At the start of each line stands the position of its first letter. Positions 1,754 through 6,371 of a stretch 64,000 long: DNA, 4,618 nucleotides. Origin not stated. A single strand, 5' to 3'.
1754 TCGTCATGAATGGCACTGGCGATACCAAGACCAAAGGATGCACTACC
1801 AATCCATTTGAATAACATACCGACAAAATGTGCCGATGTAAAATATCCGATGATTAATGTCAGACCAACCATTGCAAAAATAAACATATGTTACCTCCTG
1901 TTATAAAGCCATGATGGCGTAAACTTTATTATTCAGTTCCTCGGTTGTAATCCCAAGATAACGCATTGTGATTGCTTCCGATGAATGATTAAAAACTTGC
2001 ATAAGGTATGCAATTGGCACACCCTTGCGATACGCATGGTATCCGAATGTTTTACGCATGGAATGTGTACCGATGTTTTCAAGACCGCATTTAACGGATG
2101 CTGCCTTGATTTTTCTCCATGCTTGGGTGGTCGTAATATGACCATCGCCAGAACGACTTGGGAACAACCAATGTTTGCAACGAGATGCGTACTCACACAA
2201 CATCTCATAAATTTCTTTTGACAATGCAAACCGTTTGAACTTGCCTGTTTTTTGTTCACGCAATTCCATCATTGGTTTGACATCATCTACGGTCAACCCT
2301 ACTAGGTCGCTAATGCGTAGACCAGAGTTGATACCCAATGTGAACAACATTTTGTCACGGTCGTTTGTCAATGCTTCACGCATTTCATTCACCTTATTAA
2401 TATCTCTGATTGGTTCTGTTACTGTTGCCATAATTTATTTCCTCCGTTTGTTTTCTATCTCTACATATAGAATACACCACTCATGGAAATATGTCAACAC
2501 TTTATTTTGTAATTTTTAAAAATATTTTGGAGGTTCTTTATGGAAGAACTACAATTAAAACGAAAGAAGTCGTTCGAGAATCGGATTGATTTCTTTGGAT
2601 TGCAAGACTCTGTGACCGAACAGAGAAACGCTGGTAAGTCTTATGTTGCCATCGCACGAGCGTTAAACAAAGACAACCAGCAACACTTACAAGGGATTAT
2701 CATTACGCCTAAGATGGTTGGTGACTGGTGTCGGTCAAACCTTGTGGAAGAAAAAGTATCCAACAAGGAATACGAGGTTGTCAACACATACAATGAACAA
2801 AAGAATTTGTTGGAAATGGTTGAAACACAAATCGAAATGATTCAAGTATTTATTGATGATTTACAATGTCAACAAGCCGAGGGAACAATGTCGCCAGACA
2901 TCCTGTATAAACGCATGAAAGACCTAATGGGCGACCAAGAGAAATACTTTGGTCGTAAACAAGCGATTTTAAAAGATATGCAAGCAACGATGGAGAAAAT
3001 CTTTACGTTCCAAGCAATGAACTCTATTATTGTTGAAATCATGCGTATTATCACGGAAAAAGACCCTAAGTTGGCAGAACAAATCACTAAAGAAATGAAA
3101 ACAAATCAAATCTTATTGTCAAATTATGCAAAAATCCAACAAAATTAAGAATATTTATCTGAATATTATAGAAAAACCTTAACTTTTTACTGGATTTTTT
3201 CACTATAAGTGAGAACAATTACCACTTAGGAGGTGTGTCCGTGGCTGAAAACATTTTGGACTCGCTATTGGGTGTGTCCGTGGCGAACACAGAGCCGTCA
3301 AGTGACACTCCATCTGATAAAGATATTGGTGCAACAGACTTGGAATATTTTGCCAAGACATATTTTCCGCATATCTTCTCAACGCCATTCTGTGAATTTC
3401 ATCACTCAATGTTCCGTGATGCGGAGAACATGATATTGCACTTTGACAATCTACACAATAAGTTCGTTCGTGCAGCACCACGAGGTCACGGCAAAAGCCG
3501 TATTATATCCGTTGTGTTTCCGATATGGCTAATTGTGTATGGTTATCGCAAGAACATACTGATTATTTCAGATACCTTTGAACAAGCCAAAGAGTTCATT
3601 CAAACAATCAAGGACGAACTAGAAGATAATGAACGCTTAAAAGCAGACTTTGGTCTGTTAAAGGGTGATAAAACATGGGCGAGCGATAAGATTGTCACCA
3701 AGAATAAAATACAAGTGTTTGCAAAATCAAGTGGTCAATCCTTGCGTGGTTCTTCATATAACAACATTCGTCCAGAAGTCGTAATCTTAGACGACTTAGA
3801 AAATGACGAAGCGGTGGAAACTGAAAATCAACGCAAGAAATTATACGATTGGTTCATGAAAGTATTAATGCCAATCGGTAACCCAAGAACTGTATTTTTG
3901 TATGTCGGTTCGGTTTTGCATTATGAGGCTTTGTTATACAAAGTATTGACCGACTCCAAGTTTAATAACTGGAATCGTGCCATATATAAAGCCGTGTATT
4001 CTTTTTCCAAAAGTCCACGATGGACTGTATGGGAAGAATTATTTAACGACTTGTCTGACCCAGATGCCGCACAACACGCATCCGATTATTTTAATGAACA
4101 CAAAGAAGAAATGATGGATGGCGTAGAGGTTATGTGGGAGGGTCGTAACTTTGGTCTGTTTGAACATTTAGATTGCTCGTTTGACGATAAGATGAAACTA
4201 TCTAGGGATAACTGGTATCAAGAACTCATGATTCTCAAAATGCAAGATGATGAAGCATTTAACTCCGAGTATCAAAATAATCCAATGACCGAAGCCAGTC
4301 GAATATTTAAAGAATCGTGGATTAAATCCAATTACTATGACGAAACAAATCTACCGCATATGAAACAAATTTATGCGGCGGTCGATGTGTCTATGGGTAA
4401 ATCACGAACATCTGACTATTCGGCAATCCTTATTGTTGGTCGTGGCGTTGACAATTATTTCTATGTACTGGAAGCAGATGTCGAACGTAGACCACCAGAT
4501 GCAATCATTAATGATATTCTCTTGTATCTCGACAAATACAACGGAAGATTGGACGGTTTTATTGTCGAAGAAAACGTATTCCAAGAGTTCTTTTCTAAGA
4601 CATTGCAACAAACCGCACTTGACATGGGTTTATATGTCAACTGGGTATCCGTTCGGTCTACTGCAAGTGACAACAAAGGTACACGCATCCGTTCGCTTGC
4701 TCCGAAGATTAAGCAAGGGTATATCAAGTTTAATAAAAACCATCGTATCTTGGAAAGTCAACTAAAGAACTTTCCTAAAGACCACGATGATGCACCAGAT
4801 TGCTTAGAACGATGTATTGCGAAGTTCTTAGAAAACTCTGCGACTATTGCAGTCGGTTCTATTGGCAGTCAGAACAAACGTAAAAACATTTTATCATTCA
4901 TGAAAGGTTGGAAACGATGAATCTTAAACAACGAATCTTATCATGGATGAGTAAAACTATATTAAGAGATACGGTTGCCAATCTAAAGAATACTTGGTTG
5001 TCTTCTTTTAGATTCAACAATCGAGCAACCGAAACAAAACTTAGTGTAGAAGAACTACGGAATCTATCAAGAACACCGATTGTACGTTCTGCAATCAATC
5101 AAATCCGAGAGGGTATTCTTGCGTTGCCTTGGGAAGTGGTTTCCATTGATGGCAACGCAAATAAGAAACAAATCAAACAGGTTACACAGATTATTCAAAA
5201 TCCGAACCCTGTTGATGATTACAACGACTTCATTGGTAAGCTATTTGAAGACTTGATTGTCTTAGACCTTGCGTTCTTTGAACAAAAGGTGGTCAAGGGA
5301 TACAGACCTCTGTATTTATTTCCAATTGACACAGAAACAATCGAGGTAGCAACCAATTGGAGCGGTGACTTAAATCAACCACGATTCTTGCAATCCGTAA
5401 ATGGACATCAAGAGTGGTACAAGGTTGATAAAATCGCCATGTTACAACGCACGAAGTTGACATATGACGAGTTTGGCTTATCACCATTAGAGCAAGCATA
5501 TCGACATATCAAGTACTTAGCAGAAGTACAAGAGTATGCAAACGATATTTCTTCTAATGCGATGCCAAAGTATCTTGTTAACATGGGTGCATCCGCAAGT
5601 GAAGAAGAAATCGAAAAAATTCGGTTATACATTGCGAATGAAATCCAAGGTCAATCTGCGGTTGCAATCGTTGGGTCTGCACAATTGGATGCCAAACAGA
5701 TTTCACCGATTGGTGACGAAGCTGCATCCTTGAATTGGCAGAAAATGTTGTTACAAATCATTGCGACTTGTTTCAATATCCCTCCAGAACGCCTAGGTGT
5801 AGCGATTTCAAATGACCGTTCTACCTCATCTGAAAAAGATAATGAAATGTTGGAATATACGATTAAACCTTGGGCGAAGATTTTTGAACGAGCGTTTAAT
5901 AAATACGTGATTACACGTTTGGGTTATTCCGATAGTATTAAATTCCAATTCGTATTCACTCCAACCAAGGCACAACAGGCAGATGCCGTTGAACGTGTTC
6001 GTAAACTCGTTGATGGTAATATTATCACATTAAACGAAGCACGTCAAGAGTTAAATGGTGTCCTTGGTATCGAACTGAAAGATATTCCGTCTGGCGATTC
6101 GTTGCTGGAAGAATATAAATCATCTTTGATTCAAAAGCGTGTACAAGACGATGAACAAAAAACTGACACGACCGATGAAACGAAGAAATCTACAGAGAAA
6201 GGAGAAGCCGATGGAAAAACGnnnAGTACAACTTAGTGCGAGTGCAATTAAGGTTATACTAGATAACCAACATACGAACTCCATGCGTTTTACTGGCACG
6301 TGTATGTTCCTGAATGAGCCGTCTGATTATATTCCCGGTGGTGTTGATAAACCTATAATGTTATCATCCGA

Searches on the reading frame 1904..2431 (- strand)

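Call 39: search_protein_families(library=phrogs, proteins=[window:1904-2431:-], max_evalue=0.001)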
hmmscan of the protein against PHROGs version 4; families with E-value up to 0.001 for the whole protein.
window:1904-2431:- (176 aa): 3 families
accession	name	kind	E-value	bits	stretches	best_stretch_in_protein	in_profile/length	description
phrog_216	-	integration and excision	9.8e-54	183.5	1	3-170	50-233/301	integrase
phrog_1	-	integration and excision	2.2e-28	100.9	1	15-172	277-446/611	integrase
phrog_7269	-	integration and excision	5.5e-18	65.7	1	103-170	12-78/89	integrase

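Call 40: search_protein_families(library=pfam, proteins=[window:1904-2431:-], max_evalue=0.01)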
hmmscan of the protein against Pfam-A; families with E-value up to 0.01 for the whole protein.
window:1904-2431:- (176 aa): 1 family
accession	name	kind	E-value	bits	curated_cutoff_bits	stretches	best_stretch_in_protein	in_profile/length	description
PF00589.27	Phage_integrase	-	1e-24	87.7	27.1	1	21-161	19-168/172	Phage integrase family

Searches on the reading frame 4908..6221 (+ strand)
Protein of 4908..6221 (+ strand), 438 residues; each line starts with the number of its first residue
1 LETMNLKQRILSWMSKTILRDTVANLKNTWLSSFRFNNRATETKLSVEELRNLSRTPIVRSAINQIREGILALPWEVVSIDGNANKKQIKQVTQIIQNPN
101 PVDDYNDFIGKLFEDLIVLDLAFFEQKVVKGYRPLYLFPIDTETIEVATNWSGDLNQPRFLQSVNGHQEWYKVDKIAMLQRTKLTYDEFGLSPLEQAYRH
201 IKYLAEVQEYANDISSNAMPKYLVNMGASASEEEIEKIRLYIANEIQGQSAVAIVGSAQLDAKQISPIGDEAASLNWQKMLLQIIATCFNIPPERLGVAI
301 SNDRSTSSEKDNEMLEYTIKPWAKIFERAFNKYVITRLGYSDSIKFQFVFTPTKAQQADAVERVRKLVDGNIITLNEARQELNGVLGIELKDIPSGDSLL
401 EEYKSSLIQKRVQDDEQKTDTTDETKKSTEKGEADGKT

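Call 21: search_protein_families(library=phrogs, proteins=[window:4908-6221:+], max_evalue=0.00001)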
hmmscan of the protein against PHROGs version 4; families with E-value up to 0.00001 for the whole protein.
window:4908-6221:+ (438 aa): 4 families
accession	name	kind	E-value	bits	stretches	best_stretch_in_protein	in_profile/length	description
phrog_12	-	head and packaging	1.8e-42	147.2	1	48-433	84-466/646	portal protein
phrog_2662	-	head and packaging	1.6e-31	110.6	1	26-384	33-405/717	portal protein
phrog_9232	-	head and packaging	8.4e-12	45.7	1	41-435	53-474/502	portal protein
phrog_5929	-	head and packaging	8.5e-09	36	1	207-429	4-223/228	portal protein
